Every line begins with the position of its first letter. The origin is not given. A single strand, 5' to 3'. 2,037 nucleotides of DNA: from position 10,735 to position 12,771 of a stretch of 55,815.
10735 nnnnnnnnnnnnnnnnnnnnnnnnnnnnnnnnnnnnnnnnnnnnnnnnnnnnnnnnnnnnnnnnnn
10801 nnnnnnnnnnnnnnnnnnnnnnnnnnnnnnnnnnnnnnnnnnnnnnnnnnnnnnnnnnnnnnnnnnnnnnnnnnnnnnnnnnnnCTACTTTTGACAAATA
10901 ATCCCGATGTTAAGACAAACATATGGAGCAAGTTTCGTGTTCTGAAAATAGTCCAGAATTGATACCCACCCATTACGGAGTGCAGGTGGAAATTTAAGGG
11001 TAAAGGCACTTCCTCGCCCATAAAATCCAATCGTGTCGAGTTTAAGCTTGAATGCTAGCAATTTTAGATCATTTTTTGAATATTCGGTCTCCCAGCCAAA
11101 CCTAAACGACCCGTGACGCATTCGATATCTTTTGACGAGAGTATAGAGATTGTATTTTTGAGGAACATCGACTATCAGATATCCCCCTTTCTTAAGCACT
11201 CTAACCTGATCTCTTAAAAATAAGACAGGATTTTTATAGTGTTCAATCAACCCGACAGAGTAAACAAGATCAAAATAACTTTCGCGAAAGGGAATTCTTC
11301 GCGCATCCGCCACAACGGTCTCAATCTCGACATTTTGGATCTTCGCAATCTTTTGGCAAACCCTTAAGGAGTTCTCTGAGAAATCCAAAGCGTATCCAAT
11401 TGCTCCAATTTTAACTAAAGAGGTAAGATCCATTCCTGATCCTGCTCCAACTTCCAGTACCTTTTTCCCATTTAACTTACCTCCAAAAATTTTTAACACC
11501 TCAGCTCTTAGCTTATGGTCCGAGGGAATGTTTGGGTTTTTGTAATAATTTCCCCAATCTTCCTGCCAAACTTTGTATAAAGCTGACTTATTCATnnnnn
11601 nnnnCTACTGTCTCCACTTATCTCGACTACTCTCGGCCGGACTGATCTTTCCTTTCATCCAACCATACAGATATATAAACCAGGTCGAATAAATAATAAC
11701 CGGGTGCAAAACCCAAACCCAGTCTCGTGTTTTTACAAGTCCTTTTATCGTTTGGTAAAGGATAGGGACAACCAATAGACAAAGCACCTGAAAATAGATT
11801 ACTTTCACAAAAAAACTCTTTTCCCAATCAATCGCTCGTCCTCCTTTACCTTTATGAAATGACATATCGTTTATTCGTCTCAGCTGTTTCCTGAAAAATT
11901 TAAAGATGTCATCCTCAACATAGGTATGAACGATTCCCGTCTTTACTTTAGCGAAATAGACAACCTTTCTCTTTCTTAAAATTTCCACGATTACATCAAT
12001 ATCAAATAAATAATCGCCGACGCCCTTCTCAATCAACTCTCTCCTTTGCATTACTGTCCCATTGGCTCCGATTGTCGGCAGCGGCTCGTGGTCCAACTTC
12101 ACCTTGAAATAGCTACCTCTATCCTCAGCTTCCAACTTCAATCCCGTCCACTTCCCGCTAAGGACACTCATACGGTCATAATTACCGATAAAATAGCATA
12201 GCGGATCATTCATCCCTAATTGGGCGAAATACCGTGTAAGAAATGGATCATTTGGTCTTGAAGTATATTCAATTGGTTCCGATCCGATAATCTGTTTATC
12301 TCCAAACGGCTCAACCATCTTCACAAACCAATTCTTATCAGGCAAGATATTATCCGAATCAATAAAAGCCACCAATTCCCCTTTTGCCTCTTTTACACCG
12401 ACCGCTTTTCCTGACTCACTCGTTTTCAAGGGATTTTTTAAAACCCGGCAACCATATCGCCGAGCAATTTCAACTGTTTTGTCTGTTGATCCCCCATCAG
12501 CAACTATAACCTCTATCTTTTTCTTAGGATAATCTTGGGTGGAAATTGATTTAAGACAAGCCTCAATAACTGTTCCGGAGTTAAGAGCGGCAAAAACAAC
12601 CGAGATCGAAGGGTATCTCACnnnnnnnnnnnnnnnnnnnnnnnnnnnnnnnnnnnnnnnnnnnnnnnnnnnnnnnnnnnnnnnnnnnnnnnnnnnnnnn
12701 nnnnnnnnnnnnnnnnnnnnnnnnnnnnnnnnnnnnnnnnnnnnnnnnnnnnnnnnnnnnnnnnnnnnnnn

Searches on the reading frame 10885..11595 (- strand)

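Call 7: search_protein_families(library=pfam, proteins=[window:10885-11595:-], max_evalue=0.001)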
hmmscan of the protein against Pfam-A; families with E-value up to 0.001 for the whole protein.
window:10885-11595:- (236 aa): 9 families
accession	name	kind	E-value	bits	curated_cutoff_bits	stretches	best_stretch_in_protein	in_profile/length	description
PF08241.18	Methyltransf_11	-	1.2e-20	74.4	21.2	1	47-142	1-95/95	Methyltransferase domain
PF13649.12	Methyltransf_25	-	3.5e-16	60.1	27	1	46-138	1-97/97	Methyltransferase domain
PF13847.12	Methyltransf_31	-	3.3e-13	50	27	1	42-147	3-115/145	Methyltransferase domain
PF13489.12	Methyltransf_23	-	7.4e-12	45.7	27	1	27-152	7-127/164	Methyltransferase domain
PF08242.18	Methyltransf_12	-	2e-10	41.7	30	1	47-140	1-98/98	Methyltransferase domain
PF01209.24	Ubie_methyltran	-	3.2e-09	36.9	20.1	1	28-153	33-162/233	ubiE/COQ5 methyltransferase family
PF02353.26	CMAS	-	2e-05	24.5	27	1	42-147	62-169/273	Mycolic acid cyclopropane synthetase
PF08003.17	Methyltransf_9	-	2.3e-05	24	23.8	1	40-143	113-218/315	Protein of unknown function (DUF1698)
PF03848.20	TehB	-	0.0002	21.3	20.4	1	41-139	29-129/193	Tellurite resistance protein TehB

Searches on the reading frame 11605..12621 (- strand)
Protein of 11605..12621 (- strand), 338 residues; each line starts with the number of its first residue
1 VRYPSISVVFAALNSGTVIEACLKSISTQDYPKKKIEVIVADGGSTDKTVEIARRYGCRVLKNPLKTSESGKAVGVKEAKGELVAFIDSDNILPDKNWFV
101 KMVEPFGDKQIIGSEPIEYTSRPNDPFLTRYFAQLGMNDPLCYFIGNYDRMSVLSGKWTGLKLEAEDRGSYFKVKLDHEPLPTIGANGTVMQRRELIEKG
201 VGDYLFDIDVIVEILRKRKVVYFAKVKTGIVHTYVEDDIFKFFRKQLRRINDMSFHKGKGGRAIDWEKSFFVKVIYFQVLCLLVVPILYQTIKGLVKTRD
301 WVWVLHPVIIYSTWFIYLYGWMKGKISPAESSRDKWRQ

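Call 8: search_protein_families(library=pfam, proteins=[window:11605-12621:-], max_evalue=0.001)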
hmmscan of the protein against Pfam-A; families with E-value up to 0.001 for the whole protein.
window:11605-12621:- (338 aa): 2 families
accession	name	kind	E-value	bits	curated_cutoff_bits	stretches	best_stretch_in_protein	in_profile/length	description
PF00535.33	Glycos_transf_2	-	1e-19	71.5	23.3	1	7-109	1-107/168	Glycosyl transferase family 2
PF13641.12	Glyco_tranf_2_3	-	2.1e-10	41.4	27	1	4-112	1-119/230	Glycosyltransferase like family 2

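Call 42: search_protein_families(library=ncbifam, proteins=[window:11605-12621:-], max_evalue=0.00001)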
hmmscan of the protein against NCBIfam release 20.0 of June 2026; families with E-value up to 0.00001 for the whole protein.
window:11605-12621:- (338 aa): 13 families
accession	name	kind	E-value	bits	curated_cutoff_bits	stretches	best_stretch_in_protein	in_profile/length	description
TIGR03965.1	mycofact_glyco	equivalog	2.2e-15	56.5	280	1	3-116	73-189/467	mycofactocin biosynthesis glycosyltransferase MftF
TIGR04283.1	glyco_like_mftF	equivalog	8.8e-13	48.3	182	1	6-96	1-88/221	TIGR04283 family arsenosugar biosynthesis glycosyltransferase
NF010496.0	PRK13915.1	equivalog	3.2e-12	46.1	262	1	5-106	32-142/307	glucosyl-3-phosphoglycerate synthase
NF007482.0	PRK10073.1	equivalog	4e-12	45.8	423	1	4-94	6-99/334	glycosyltransferase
TIGR03111.1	glyc2_xrt_Gpos1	hypoth_equivalog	5.6e-12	45.2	363.95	1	2-110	47-160/439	TIGR03111 family XrtG-associated glycosyltransferase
NF041875.1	EPS_EpsD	equivalog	1.6e-11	44.2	370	1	6-92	1-91/325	exopolysaccharide biosynthesis glycosyltransferase EpsD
NF038302.1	EPS_HpsE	equivalog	8.9e-09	34.7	300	1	6-104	3-109/307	hormogonium polysaccharide biosynthesis glycosyltransferase HpsE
TIGR03937.1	PgaC_IcaA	equivalog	9.5e-09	34.7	422.3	1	2-110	43-154/407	poly-beta-1,6-N-acetyl-D-glucosamine synthase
NF047683.1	TeichurnBiosyTuaG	equivalog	2e-08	34.2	400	1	4-92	6-98/252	teichuronic acid biosynthesis protein TuaG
TIGR03469.1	HpnB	hypoth_equivalog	1.4e-07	30.9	379.25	1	3-56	43-95/386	hopene-associated glycosyltransferase HpnB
TIGR04242.1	nodulat_NodC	equivalog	1.5e-06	27.5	550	1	3-111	47-161/395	chitooligosaccharide synthase NodC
NF050050.1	ProtGlycPglI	equivalog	1.7e-06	27.7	500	1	4-96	2-99/306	GalNAc(5)-diNAcBac-PP-undecaprenol beta-1,3-glucosyltransferase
TIGR04182.1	glyco_TIGR04182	equivalog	5.9e-06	25.9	325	0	7-107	3-98/293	S-layer glycoprotein N-glycosyltransferase AglJ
